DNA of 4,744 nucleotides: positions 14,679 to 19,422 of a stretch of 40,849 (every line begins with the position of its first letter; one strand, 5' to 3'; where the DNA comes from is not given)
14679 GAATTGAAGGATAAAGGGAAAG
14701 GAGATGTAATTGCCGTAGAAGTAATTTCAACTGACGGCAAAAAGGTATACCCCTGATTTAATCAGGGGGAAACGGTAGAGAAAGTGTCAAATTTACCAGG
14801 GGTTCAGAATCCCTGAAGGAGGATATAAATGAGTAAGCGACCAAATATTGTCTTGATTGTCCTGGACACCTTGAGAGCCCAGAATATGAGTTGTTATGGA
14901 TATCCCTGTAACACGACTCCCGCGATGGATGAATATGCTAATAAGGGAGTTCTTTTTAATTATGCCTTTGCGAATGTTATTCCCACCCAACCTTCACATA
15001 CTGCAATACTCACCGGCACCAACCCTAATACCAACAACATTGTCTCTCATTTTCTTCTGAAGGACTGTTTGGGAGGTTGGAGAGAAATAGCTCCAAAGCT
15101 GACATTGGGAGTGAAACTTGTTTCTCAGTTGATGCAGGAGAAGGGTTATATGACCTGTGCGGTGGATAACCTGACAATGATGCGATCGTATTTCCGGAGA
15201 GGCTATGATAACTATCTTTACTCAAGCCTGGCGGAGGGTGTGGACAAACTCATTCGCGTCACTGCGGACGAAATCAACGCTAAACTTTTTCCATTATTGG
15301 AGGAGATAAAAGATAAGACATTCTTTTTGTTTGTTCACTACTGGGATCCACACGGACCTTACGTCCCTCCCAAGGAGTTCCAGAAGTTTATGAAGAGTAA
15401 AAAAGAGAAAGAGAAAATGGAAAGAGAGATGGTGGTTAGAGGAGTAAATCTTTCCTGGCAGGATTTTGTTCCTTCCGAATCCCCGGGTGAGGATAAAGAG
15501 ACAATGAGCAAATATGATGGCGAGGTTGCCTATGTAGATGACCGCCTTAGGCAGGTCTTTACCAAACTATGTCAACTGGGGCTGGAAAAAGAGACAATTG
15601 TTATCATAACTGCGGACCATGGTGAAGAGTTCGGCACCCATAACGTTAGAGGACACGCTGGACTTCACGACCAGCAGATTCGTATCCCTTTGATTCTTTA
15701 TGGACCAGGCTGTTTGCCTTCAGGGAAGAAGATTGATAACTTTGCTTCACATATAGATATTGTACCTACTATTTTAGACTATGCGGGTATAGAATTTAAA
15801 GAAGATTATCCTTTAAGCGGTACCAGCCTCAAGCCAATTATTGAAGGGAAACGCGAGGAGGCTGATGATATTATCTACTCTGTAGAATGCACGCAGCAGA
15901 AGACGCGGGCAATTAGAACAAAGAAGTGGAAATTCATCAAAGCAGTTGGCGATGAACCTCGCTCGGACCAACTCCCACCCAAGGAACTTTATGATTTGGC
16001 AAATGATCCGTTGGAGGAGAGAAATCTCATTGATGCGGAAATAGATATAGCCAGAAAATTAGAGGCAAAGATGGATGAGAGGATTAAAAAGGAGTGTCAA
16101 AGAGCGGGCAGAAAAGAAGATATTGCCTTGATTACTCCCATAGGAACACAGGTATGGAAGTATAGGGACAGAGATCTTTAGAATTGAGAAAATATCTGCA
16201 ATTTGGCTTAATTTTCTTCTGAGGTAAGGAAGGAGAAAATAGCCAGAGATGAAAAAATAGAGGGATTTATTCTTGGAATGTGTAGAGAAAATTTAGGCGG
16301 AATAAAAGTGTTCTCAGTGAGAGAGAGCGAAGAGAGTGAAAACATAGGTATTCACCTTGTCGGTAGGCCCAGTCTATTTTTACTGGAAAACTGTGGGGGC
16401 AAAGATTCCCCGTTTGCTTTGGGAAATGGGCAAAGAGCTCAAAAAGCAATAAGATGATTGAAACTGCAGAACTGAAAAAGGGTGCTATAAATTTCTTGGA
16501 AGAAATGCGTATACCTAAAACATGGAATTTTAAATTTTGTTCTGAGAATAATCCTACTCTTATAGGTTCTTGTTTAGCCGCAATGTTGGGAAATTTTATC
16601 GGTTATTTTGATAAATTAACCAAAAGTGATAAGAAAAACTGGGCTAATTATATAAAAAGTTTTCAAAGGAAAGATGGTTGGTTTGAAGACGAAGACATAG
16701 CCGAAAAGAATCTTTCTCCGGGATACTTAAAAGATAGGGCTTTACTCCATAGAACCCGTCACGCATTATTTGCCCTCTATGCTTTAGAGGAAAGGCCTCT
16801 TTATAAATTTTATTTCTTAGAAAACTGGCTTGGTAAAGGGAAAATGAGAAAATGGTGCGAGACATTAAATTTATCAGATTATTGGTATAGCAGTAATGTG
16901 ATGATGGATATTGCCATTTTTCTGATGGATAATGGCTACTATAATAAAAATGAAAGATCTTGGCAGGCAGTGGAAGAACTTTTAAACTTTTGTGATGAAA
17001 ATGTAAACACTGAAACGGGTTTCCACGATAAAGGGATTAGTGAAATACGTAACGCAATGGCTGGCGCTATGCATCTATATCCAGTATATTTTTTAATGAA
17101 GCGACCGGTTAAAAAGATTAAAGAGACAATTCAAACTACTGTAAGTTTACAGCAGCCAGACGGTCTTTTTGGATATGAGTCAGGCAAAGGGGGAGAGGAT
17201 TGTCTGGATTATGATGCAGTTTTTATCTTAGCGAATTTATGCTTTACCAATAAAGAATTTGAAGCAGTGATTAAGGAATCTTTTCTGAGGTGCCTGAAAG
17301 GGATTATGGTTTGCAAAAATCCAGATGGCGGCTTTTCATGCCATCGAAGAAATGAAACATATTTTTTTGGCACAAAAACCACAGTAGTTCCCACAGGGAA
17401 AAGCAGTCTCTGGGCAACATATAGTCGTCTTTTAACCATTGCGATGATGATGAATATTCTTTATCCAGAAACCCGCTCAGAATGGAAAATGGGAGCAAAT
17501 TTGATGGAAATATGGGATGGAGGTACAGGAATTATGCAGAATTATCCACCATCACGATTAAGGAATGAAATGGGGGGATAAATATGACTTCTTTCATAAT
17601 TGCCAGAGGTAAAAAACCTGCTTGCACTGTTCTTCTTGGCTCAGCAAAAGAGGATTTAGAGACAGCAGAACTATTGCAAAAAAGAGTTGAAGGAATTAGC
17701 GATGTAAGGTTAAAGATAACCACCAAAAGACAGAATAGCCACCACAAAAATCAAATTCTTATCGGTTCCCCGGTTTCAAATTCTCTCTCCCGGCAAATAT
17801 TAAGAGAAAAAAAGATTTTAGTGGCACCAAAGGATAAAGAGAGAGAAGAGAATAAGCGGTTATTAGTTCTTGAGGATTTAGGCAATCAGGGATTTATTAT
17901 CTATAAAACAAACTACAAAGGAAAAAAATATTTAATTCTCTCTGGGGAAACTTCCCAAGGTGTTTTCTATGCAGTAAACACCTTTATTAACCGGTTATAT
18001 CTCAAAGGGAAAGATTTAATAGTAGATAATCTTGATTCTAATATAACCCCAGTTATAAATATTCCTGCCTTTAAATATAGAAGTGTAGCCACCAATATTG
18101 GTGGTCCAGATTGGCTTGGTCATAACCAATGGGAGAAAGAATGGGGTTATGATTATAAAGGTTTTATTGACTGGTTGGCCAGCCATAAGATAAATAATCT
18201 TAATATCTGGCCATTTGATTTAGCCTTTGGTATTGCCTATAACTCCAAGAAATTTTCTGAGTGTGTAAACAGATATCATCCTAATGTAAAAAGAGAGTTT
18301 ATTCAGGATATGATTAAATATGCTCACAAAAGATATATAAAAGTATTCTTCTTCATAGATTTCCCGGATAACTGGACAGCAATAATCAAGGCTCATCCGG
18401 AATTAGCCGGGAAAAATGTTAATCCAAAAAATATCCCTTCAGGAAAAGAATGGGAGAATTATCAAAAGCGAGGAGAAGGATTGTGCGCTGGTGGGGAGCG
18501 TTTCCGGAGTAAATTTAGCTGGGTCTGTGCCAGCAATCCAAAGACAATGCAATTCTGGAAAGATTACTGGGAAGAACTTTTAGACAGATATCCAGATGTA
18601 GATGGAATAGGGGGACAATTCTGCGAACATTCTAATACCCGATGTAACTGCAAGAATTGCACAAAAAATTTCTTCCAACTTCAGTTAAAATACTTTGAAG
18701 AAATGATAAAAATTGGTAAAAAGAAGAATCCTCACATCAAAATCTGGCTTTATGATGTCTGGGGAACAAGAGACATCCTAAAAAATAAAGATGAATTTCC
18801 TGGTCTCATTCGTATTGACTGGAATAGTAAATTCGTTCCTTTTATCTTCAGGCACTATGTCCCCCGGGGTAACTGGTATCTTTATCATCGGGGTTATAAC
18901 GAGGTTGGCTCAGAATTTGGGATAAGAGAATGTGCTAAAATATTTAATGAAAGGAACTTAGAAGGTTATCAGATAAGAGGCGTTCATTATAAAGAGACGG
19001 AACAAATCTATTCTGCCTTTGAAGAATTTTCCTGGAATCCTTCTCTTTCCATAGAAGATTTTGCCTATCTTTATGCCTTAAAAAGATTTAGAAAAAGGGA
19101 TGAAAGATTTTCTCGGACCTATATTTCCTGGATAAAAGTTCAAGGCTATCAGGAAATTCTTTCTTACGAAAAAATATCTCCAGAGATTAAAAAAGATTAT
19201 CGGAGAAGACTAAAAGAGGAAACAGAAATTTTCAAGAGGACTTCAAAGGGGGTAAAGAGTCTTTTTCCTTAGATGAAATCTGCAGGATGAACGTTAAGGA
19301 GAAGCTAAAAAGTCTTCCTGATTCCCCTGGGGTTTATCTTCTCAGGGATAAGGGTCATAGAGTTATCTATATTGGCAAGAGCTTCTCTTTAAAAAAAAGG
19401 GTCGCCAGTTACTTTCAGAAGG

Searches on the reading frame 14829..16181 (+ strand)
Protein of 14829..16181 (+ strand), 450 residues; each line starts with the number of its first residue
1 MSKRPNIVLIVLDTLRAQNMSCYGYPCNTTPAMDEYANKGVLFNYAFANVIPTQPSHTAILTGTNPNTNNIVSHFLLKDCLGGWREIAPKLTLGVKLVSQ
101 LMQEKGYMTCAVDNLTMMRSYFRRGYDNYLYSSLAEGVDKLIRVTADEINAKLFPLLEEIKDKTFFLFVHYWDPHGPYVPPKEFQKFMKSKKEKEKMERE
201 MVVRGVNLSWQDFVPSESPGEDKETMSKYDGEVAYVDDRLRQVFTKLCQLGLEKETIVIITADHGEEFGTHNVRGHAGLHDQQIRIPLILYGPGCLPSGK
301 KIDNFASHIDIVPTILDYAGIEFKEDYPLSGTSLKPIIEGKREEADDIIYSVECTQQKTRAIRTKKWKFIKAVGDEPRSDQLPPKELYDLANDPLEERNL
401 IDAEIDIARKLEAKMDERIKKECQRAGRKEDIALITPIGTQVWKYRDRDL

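Call 53: search_protein_families(library=pfam, proteins=[window:14829-16181:+], max_evalue=0.00001)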
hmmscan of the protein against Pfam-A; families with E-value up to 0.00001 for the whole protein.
window:14829-16181:+ (450 aa): 3 families
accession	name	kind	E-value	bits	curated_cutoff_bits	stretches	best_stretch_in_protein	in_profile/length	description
PF00884.28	Sulfatase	-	1.4e-52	179.3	25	1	5-321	1-301/301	Sulfatase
PF16347.10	SGSH_C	-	8.7e-17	62.1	29.3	1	279-420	11-149/154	N-sulphoglucosamine sulphohydrolase, C-terminal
PF01663.27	Phosphodiest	-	1e-10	42.2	23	1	8-267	2-222/342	Type I phosphodiesterase / nucleotide pyrophosphatase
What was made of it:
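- Tried and rejected: The guess that 14829-17581 were dnaA/dnaN was wrong; they are a sulfatase and a prenyltransferase-like gene (call 53).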

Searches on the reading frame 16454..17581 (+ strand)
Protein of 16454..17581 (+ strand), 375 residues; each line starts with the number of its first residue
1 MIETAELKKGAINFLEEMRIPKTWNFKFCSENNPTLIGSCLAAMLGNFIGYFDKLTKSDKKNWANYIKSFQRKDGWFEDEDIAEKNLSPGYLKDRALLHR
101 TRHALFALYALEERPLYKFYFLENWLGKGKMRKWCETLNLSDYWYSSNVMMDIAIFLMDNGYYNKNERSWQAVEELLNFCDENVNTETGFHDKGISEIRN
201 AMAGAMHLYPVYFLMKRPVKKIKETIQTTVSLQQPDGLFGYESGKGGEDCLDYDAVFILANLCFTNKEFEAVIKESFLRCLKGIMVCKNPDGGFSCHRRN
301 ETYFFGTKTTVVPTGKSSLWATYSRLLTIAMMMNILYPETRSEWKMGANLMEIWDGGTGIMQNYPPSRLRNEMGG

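Call 53: search_protein_families(library=pfam, proteins=[window:16454-17581:+], max_evalue=0.00001)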
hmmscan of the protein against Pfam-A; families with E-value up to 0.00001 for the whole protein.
window:16454-17581:+ (375 aa): 1 family
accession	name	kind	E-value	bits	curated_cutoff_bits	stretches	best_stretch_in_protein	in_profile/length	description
PF00432.27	Prenyltrans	-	2e-09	37.7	26.5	0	172-301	51-174/304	Prenyltransferase alpha-alpha toroid domain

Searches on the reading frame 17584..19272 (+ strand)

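Call 53: search_protein_families(library=pfam, proteins=[window:17584-19272:+], max_evalue=0.00001)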
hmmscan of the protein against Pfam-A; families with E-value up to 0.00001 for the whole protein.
window:17584-19272:+ (562 aa): 2 families
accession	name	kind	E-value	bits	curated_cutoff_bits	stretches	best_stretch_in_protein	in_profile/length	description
PF14871.12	GHL6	-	5e-08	33.7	35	1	218-342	29-128/132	Hypothetical glycosyl hydrolase 6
PF00728.28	Glyco_hydro_20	-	1.9e-07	31.2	22.3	1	194-388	23-219/348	Glycosyl hydrolase family 20, catalytic domain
